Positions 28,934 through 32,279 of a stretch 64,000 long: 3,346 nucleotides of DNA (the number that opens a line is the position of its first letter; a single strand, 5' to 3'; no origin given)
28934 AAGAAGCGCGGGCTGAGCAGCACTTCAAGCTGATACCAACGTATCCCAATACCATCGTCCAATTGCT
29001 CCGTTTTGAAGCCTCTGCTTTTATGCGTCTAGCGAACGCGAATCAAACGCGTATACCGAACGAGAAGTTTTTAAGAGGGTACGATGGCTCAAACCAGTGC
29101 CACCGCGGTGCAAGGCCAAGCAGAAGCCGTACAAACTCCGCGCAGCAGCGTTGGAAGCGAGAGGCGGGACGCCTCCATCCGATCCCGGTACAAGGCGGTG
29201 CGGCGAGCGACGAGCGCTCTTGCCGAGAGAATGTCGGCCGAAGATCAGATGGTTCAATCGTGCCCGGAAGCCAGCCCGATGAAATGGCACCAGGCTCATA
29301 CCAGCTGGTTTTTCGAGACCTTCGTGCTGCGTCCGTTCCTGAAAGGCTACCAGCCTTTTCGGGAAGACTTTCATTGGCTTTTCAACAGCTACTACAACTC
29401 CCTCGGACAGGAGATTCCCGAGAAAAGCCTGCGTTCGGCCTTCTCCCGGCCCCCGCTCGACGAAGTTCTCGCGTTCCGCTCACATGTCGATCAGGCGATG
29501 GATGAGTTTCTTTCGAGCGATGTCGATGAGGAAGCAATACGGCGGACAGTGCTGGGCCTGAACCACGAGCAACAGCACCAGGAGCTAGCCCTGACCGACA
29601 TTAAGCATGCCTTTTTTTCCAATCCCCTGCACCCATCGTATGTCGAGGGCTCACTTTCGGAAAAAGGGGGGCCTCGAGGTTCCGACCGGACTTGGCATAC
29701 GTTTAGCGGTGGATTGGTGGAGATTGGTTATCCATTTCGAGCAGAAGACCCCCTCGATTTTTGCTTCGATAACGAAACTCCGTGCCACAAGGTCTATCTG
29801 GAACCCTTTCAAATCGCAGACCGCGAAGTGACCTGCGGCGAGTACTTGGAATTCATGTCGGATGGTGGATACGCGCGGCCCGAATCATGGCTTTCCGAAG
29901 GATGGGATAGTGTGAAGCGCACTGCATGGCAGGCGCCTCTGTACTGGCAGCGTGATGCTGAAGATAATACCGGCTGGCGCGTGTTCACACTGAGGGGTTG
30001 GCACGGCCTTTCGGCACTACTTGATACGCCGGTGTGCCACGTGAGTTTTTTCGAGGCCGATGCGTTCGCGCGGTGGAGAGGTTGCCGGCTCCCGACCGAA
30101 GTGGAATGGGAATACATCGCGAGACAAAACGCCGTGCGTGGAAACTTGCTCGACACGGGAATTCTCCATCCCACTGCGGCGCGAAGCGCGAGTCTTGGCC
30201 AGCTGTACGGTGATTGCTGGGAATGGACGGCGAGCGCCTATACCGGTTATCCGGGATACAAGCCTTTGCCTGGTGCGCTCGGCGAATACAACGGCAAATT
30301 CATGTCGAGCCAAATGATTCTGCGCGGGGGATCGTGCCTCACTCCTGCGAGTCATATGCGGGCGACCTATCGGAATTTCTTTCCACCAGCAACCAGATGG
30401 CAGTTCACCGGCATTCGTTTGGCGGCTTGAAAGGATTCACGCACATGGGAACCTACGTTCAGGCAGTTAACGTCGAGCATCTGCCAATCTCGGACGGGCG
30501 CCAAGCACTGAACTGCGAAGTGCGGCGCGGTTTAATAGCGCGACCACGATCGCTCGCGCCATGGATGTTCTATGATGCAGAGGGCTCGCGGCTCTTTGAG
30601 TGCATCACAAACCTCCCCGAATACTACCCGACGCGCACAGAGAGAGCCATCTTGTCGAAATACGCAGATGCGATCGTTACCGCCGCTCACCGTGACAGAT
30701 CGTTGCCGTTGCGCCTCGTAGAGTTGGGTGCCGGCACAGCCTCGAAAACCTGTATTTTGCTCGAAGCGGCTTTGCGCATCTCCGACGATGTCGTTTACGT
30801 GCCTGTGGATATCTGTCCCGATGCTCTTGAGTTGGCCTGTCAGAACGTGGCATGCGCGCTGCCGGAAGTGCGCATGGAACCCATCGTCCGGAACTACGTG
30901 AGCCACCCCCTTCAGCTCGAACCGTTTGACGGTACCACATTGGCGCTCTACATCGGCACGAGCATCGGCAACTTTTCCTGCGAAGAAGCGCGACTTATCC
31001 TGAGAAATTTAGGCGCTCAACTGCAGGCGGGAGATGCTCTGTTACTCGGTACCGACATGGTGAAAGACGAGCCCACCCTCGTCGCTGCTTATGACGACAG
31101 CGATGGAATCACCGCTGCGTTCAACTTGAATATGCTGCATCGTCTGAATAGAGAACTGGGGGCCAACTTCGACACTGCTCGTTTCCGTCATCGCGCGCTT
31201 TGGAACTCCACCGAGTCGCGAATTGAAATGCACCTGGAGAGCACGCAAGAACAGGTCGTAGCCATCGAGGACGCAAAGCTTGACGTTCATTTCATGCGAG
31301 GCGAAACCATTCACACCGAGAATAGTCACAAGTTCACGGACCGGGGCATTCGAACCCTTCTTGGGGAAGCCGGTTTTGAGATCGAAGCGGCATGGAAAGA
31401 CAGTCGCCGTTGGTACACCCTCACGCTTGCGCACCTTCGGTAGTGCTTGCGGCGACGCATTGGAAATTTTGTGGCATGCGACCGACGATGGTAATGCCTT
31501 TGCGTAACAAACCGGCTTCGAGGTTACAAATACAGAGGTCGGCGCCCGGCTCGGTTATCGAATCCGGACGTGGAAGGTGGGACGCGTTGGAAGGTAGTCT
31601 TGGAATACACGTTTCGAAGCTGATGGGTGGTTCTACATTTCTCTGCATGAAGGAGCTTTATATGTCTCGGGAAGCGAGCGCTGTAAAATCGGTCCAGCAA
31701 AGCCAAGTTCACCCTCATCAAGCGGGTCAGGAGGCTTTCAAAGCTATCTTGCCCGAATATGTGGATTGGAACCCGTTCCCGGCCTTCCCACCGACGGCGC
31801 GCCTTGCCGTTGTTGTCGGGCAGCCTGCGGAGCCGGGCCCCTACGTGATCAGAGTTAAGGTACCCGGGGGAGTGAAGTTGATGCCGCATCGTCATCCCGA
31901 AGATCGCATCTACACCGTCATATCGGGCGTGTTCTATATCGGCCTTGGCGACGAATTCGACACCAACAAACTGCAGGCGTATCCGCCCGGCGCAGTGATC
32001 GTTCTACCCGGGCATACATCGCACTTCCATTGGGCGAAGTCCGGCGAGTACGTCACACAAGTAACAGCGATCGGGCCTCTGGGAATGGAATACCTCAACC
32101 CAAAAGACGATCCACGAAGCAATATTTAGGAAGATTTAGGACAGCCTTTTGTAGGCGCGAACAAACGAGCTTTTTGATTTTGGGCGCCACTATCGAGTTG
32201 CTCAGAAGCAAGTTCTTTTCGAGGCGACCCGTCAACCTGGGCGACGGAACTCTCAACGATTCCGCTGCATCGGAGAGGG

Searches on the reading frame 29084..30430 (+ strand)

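Call 9: search_protein_families(library=pfam, proteins=[window:29084-30430:+])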
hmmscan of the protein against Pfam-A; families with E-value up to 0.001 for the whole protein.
window:29084-30430:+ (448 aa): 2 families
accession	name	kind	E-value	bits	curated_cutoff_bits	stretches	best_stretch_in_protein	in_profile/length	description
PF03781.23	FGE-sulfatase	-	2.1e-33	116.5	23.3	2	208-350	9-126/255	Sulfatase-modifying factor enzyme 1-like domain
PF12867.12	DinB_2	-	3.9e-06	27.8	24.8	1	36-155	2-98/128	DinB superfamily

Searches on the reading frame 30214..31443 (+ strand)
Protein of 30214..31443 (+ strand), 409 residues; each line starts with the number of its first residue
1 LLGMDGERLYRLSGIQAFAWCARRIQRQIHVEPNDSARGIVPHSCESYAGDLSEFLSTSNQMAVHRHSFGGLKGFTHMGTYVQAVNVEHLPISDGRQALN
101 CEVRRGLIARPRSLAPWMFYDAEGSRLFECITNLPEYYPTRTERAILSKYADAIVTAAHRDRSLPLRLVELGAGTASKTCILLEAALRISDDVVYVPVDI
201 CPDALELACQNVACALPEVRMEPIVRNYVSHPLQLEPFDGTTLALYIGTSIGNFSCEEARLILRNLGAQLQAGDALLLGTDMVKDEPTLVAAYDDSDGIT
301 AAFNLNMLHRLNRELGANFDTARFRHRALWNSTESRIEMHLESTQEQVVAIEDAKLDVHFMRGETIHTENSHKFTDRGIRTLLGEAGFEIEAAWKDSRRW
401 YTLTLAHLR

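Call 9: search_protein_families(library=pfam, proteins=[window:30214-31443:+])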
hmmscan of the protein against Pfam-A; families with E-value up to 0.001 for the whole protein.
window:30214-31443:+ (409 aa): 1 family
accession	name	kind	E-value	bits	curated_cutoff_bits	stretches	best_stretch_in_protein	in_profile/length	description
PF10017.15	Methyltransf_33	-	2.2e-103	346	23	1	101-406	3-302/304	Histidine-specific methyltransferase, SAM-dependent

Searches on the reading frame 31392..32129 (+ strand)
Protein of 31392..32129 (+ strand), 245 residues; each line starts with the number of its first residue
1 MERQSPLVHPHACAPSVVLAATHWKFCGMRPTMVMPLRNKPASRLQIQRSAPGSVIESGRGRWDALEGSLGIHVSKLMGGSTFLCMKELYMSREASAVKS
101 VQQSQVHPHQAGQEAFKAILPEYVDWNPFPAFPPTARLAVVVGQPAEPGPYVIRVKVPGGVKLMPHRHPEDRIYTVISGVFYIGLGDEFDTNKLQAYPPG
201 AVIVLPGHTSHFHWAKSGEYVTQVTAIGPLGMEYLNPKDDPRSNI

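Call 9: search_protein_families(library=pfam, proteins=[window:31392-32129:+])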
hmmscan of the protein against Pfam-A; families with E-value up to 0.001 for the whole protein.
window:31392-32129:+ (245 aa): 1 family
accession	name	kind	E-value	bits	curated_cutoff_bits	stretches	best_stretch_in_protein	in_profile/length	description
PF12973.13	Cupin_7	-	0.00014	22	27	1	122-186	9-69/105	ChrR Cupin-like domain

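Call 30: search_protein_families(library=ncbifam, proteins=[window:31392-32129:+], max_evalue=0.001)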
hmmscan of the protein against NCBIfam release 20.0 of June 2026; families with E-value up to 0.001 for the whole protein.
window:31392-32129:+ (245 aa): 0 families
